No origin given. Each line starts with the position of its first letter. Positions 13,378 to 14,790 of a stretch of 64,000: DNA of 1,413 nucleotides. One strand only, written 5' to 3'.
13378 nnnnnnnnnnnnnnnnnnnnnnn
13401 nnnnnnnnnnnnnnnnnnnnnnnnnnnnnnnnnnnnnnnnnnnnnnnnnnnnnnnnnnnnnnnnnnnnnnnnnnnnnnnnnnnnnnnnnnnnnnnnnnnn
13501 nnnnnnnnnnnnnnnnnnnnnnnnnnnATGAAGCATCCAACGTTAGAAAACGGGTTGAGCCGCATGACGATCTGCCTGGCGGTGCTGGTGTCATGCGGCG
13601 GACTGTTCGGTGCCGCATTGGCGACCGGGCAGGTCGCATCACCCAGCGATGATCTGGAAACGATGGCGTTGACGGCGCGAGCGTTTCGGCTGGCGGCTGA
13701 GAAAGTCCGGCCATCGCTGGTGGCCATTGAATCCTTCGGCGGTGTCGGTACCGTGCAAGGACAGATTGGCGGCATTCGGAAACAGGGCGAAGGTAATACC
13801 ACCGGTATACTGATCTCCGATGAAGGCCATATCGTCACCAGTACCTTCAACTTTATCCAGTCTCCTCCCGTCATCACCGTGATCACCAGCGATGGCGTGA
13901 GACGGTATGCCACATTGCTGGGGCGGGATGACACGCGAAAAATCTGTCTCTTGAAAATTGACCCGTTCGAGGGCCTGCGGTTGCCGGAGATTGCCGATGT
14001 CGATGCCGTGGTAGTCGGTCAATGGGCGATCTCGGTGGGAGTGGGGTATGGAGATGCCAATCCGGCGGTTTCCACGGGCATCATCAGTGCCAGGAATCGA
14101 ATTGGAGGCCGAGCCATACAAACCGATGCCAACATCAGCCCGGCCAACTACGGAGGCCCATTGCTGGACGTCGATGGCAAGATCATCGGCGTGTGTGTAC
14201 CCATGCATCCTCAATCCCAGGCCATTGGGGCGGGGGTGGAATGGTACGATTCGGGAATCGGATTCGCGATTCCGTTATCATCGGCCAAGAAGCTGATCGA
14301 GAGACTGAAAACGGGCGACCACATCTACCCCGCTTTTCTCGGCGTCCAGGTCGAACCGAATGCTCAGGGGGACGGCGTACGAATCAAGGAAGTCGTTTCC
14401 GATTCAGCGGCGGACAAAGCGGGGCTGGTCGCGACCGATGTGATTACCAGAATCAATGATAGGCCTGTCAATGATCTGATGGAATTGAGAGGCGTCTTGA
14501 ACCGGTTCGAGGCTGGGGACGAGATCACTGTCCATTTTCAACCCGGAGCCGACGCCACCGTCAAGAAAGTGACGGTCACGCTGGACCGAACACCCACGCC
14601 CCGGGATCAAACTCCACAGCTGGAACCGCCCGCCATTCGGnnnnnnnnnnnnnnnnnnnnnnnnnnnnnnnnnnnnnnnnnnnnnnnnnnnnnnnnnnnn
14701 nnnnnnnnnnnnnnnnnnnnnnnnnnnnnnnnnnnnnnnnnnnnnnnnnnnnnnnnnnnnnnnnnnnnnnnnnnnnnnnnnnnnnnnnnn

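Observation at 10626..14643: One catalytically intact HtrA-like protease followed by two translationally coupled, triad-dead paralogs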

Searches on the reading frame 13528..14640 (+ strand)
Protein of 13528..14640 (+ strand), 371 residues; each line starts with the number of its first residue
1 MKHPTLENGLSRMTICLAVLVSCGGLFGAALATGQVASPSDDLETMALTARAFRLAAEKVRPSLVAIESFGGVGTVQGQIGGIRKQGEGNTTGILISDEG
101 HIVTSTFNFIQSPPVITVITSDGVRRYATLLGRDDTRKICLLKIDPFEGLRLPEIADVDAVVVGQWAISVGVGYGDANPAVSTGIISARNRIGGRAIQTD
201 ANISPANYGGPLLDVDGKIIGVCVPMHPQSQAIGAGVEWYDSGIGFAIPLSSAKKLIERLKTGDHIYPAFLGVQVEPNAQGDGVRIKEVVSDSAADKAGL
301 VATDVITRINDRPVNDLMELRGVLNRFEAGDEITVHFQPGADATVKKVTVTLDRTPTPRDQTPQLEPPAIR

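Call 3: search_protein_families(library=pfam, proteins=[window:13528-14640:+], max_evalue=0.01)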
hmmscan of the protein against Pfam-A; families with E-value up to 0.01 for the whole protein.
window:13528-14640:+ (371 aa): 4 families
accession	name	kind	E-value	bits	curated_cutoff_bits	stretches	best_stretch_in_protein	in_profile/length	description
PF13365.12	Trypsin_2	-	9.2e-22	78.8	27.6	1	92-222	2-144/144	Trypsin-like peptidase domain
PF13180.12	PDZ_2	-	4.2e-13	49.8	27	1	270-350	2-78/80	PDZ domain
PF00595.29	PDZ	-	4.4e-09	37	23.2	1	269-335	10-78/81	PDZ domain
PF17820.7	PDZ_6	-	7.3e-06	26.1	27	1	286-324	2-40/54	PDZ domain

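Call 7: search_solved_structures(query=window:13528-14640:+, show_alignments=2, max_evalue=0.001)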
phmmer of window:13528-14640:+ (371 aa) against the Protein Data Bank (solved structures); distinct sequences matched with E-value up to 0.001: 99 (the best 60 are shown).
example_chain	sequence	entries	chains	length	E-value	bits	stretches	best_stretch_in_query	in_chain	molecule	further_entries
4a8a_A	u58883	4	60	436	3.5e-28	102.1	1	88-368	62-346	PERIPLASMIC PH-DEPENDENT SERINE ENDOPROTEASE DEGQ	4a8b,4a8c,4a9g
8kic_D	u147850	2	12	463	3.9e-28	101.9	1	88-368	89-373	peptidase Do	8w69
2zle_A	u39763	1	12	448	4.3e-25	91.9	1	78-337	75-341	Protease do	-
3mh5_A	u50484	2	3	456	4.3e-25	91.9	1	78-338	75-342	Protease do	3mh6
6jjk_A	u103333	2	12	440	4.5e-25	91.8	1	78-337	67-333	Periplasmic serine endoprotease DegP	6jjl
1ky9_A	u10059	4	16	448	4.5e-25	91.8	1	78-337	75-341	PROTEASE DO | Periplasmic serine endoprotease DegP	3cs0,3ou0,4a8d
3mh4_A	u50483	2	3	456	4.5e-25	91.8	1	78-338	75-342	Protease do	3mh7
6jjo_A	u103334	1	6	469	5e-25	91.7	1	78-337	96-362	Periplasmic serine endoprotease DegP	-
3otp_A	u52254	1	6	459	5.8e-25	91.5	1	78-337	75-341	Protease do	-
3stj_A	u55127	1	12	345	1.2e-24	90.4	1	88-354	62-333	Protease degQ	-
1y8t_A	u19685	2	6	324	2.9e-24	89.2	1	56-352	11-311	hypothetical protein Rv0983 | PROBABLE SERINE PROTEASE PEPD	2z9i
9nzj_A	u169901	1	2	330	4.1e-24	88.7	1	88-355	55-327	peptidase Do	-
8f0a_A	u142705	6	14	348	7.5e-24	87.8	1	78-337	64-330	Periplasmic serine endoprotease DegP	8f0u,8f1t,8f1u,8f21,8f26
22kg_A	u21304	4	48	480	2.4e-23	86.2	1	82-336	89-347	Probable periplasmic serine endoprotease DegP-like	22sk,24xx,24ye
7xs0_A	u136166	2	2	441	1.1e-22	84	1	88-356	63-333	Periplasmic serine endoprotease DegP-like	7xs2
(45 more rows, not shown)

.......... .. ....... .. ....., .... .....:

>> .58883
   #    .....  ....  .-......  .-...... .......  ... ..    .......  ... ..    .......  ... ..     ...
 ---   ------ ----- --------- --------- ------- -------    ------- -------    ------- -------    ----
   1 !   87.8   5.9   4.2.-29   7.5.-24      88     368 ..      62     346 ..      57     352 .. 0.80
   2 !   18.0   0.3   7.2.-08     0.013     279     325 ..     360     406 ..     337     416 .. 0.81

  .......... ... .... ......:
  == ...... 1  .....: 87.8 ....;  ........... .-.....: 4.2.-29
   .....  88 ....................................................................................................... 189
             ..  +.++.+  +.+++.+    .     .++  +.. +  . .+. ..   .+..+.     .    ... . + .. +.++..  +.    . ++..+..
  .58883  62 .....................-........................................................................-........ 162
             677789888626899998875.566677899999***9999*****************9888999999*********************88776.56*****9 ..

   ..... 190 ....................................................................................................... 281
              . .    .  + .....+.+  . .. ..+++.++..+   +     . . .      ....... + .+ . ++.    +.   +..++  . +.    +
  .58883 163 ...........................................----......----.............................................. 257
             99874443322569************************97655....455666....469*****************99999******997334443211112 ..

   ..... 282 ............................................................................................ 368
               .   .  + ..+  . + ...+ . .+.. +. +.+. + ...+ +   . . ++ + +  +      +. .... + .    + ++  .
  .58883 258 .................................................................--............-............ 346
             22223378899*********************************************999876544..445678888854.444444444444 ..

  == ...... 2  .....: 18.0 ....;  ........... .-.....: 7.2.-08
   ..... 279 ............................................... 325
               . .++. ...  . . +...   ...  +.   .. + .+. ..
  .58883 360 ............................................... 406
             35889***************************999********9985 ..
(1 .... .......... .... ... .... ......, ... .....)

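Call 8: search_protein_families(library=ncbifam, proteins=[window:13528-14640:+], max_evalue=0.001)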
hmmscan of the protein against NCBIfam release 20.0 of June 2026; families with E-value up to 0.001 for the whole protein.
window:13528-14640:+ (371 aa): 15 families
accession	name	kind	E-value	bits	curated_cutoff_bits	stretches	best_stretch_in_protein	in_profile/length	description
TIGR02037.1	degP_htrA_DO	subfamily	6.5e-46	157.1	416.2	1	85-358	56-333/434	Do family serine endopeptidase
NF041521.1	HhoA_HhoB_HtrA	equivalog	4.6e-35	121.5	450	1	85-343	53-324/335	HhoA/HhoB/HtrA family serine endopeptidase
NF047968.1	SerProtHtrA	equivalog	3.9e-33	115.3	470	1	56-339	58-346/357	serine protease HtrA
NF007526.1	PRK10139.1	equivalog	1.6e-31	109.5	756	1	85-358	87-365/456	serine endoprotease DegQ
NF050055.1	SerProtHtrAMycob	equivalog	2.4e-30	105.9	800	1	63-336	205-484/502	serine protease HtrA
NF008189.1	PRK10942.1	equivalog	4.1e-25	88.2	720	1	90-352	114-381/477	serine endoprotease DegP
NF040960.1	MamE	equivalog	9.2e-25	87.3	800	2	91-258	124-291/659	magnetosome formation protease MamE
TIGR02038.1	protease_degS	equivalog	4.5e-24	85.2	422.95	1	52-335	46-331/351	outer membrane-stress sensor serine endopeptidase DegS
NF008147.1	PRK10898.1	equivalog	6.4e-23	81.5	408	1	83-341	76-338/352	outer membrane-stress sensor serine endopeptidase DegS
NF053637.1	SerProtHtrAspr2045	equivalog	1.6e-22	80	650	1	101-352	118-386/394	serine protease HtrA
NF040961.1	MamO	equivalog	1.3e-09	37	800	1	79-230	88-247/648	magnetosome protein MamO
NF041199.1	trx7_PDZ_seleno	equivalog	5.6e-07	28.8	300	1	269-352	193-272/390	Trx7/PDZ domain-containing (seleno)protein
NF040965.1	MamP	equivalog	0.00016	21.4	300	1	283-352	137-208/290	magnetosome magnetite formation protein MamP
TIGR00225.1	prc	subfamily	0.00026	20.1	218.6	1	272-355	54-134/335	C-terminal processing peptidase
NF051464.1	tail_spec_CT441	exception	0.0003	19.6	700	1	270-354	246-332/645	tail-specific protease Tsp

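Call 24: find_homologous_proteins(query=window:13528-14640:+, max_evalue=0.00001)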
Query window:13528-14640:+ (371 aa): 2632 proteins with E <= 0.00001 among 8000 candidates; the best 120 are listed.
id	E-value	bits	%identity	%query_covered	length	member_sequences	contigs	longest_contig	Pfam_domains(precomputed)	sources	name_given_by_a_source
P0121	3.6e-241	818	100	100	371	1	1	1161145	PF13365.13,PF17820.8,PF00595.30,PF13180.13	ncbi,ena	-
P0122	7.3e-167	573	73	96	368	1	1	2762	PF13365.13,PF17820.8,PF00595.30,PF13180.13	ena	-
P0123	2.1e-153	529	71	89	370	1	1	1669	PF13365.13,PF17820.8,PF00595.30,PF13180.13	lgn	-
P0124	6.7e-153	527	70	93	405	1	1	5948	PF13365.13,PF17820.8,PF00595.30,PF13180.13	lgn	-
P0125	1.1e-149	517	69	92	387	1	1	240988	PF13365.13,PF17820.8,PF00595.30,PF13180.13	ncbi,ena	-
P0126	2.2e-149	516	68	95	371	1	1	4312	PF13365.13,PF17820.8,PF00595.30,PF13180.13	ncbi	-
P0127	1.9e-148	513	65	97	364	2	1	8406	PF13365.13,PF17820.8,PF00595.30,PF13180.13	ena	-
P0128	4.2e-146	505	66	93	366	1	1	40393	PF13365.13,PF17820.8,PF00595.30,PF13180.13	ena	-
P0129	9.4e-146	504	67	89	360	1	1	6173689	PF13365.13,PF17820.8,PF00595.30,PF13180.13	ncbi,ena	-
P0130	3.0e-145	502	65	97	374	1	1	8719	PF13365.13,PF17820.8,PF00595.30,PF13180.13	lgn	-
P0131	8.4e-145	501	64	98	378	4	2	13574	PF13365.13,PF00595.30,PF13180.13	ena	-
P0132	9.5e-145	500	63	97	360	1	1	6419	PF13365.13,PF17820.8,PF00595.30,PF13180.13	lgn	-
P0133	3.1e-144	499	63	97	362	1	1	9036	PF13365.13,PF17820.8,PF13180.13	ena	-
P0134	1.0e-143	497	66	89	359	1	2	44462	PF13365.13,PF17820.8,PF00595.30,PF13180.13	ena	-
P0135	1.3e-143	497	61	97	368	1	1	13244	PF13365.13,PF17820.8,PF00595.30,PF13180.13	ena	-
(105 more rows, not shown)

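Call 31: search_protein_representatives(protein=window:13528-14640:+)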
Query: 371 residues. Proteins with E-value up to 0.001 (for the whole library): 54476; up to 1e-10: 20757; up to 1e-30: 674. The best 150 are listed.
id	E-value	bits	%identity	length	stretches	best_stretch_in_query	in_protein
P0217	7.7e-131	453.0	54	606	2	37-371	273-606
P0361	2.9e-117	408.3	62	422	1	33-337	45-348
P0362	3.9e-109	381.6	55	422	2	10-293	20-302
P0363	2.0e-102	359.5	56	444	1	37-336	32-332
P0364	4.9e-102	358.2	54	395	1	41-361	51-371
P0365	1.9e-98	346.4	52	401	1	29-360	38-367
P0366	4.4e-96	338.6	53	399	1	42-363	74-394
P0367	6.5e-95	334.8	38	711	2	46-365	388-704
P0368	2.0e-92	326.6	49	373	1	40-357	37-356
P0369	1.5e-89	317.1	50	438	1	48-350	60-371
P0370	2.3e-89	316.5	49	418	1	33-353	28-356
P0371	3.8e-89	315.8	50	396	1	16-339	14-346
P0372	4.0e-88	312.4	51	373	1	46-369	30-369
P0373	3.0e-85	303.0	48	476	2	26-279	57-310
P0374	1.0e-83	298.0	49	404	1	36-367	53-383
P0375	3.0e-82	293.1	34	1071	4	88-332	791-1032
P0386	1.9e-70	254.3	42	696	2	44-337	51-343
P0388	7.4e-70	252.4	41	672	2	43-344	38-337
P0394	3.9e-68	246.7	40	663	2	40-354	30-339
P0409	3.0e-65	237.2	42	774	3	87-363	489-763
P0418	1.0e-64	235.5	35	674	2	47-357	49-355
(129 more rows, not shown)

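Call 36: list_cluster_members(proteins=[P0375, P0367, P0409, P0278, P0312, P0386, P0394, P0418, P0388, P0241])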
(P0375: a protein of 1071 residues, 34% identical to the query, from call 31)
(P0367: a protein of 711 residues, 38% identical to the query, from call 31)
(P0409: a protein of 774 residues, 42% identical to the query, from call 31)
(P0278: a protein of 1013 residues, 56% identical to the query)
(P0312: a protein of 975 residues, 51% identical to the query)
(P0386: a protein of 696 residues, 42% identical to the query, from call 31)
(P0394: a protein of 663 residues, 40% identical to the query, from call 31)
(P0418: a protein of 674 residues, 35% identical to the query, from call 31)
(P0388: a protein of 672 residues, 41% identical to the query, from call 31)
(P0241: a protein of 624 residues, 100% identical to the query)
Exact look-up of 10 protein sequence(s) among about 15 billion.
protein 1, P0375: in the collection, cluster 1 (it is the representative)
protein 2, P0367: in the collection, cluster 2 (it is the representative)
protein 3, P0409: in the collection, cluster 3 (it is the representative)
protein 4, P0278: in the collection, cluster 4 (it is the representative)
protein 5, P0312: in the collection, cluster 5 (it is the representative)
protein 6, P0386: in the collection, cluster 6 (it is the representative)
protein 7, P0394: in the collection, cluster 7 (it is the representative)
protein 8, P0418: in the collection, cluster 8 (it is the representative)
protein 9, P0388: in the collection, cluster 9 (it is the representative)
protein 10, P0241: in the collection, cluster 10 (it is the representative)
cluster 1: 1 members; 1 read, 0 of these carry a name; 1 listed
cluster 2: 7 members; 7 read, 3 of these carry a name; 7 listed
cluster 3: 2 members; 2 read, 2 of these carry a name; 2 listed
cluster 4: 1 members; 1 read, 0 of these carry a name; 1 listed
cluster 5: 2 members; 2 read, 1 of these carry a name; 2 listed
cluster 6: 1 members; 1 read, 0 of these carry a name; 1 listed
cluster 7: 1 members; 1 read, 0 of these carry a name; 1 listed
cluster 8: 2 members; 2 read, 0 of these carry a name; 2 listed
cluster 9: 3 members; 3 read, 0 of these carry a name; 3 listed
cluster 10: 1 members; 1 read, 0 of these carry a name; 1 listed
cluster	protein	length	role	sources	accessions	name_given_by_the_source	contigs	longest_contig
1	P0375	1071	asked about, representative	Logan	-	-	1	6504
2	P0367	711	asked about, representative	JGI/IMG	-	serine protease Do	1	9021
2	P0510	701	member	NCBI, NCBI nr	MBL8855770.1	MAG: trypsin-like peptidase domain-containing protein [Planctomycetaceae bacterium] | trypsin-like peptidase domain-containing protein [Planctomycetaceae bacterium]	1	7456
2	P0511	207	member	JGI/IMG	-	serine protease Do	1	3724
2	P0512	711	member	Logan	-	-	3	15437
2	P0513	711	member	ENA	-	-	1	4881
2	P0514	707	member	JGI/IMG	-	-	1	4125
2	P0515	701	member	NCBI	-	-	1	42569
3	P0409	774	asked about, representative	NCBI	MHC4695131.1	MAG: S1C family serine protease [Planctomycetota bacterium]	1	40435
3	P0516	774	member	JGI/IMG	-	S1-C subfamily serine protease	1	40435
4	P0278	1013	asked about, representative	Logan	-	-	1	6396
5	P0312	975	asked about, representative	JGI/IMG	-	S1-C subfamily serine protease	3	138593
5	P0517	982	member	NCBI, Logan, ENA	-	-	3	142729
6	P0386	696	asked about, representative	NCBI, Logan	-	-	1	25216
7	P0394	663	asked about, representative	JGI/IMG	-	-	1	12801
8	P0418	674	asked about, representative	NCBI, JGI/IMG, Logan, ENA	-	-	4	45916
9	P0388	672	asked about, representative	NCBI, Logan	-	-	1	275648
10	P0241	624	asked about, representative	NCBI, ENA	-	-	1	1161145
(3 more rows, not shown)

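Call 37: find_encoding_contigs(protein=P0375, flank=10000, max_places=3)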
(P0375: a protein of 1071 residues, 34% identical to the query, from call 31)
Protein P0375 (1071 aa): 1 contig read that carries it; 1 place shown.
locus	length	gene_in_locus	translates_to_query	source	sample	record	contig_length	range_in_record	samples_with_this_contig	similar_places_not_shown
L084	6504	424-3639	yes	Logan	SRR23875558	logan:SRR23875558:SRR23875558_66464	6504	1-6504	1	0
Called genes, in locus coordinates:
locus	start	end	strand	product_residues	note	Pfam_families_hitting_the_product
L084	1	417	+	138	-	?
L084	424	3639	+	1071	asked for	PF00089:Trypsin, PF13365:Trypsin_2, PF13365:Trypsin_2, PF13180:PDZ_2, PF17820:PDZ_6, PF13365:Trypsin_2, PF13180:PDZ_2, PF17820:PDZ_6, +6 more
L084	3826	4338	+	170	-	-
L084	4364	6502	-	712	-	?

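Call 38: find_encoding_contigs(protein=P0409, flank=10000, max_places=1)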
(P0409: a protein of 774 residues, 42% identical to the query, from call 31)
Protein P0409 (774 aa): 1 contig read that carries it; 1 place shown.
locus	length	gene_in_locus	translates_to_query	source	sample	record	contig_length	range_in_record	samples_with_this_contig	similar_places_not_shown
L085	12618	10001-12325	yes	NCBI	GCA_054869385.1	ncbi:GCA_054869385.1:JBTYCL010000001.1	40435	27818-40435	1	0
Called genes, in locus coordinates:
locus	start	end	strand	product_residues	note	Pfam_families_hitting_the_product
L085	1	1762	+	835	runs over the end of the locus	-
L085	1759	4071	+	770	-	-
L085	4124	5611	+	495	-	PF13779:DUF4175 (weak)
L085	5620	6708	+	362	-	-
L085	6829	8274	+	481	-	PF08305:NPCBM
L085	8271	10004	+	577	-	PF00089:Trypsin, PF13365:Trypsin_2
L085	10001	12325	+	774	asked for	PF00595:PDZ (faint), PF13365:Trypsin_2, PF13180:PDZ_2 (weak), PF17820:PDZ_6, PF13365:Trypsin_2, PF13180:PDZ_2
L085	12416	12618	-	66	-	PF01790:LGT (weak)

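Call 40: find_encoding_contigs(protein=P0388, flank=10000, max_places=1)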
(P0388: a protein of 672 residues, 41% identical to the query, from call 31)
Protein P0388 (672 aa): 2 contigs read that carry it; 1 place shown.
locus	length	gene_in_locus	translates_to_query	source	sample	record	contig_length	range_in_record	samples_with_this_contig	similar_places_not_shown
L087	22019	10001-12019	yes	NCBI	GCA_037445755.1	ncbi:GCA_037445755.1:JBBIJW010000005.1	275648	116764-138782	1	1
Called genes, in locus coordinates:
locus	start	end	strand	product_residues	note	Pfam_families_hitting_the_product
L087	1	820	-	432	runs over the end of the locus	PF00006:ATP-synt_ab, PF18269:T3SS_ATPase_C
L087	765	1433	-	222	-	PF02108:FliH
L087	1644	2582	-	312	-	PF03448:MgtE_N (faint), PF14841:FliG_M, PF01706:FliG_C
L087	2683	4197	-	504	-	PF01514:YscJ_FliF, PF08345:YscJ_FliF_C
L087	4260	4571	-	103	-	PF02049:FliE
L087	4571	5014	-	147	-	PF06429:Flg_bbr_C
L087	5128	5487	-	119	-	PF00460:Flg_bb_rod (faint)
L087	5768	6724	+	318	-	-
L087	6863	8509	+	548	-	PF08668:HDOD, PF00990:GGDEF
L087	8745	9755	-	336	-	PF00291:PALP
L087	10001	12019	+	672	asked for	PF13365:Trypsin_2, PF00595:PDZ, PF13180:PDZ_2, PF17820:PDZ_6, PF13180:PDZ_2, PF17820:PDZ_6 (weak)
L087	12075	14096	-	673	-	PF22842:Pel9A-like_beta_helix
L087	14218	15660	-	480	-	PF04715:, PF00425:Chorismate_bind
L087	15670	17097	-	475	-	PF03951:Gln-synt_N, PF00120:Gln-synt_C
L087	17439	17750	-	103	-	-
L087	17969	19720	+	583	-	PF07969:Amidohydro_3, PF01979:Amidohydro_1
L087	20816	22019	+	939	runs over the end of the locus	PF07635:PSCyt1, PF07583:PSCyt2, PF07587:PSD1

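Call 41: find_encoding_contigs(protein=P0418, flank=10000, max_places=1)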
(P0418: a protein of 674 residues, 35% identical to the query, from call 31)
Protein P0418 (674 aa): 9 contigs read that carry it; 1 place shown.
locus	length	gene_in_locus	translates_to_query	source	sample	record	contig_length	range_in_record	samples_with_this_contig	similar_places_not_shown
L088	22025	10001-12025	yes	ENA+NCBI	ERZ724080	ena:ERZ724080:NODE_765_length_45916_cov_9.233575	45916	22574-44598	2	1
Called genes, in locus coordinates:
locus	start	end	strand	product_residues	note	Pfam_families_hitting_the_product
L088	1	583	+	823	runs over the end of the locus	PF00092:VWA (weak), PF13519:VWA_2 (weak)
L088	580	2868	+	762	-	-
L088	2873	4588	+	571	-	-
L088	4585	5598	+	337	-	-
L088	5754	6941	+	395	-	PF08305:NPCBM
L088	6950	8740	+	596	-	PF00089:Trypsin, PF13365:Trypsin_2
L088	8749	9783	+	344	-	PF13365:Trypsin_2, PF13180:PDZ_2 (weak), PF17820:PDZ_6 (weak)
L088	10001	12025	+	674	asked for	PF13365:Trypsin_2, PF13180:PDZ_2, PF14685:PDZ_Tricorn (faint), PF17820:PDZ_6, PF00595:PDZ (weak), PF13180:PDZ_2, PF17820:PDZ_6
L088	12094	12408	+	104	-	-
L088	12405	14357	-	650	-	PF07517:SecA_DEAD, PF01043:SecA_PP_bind, PF21090:P-loop_SecA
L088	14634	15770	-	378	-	-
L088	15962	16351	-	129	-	-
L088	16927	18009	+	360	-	PF14237:GYF_2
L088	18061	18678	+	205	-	PF00702:Hydrolase, PF13419:HAD_2 (weak)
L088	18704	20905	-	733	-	PF13320:GH123_cat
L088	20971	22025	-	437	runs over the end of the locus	PF01261:AP_endonuc_2, PF27526:XylA2_C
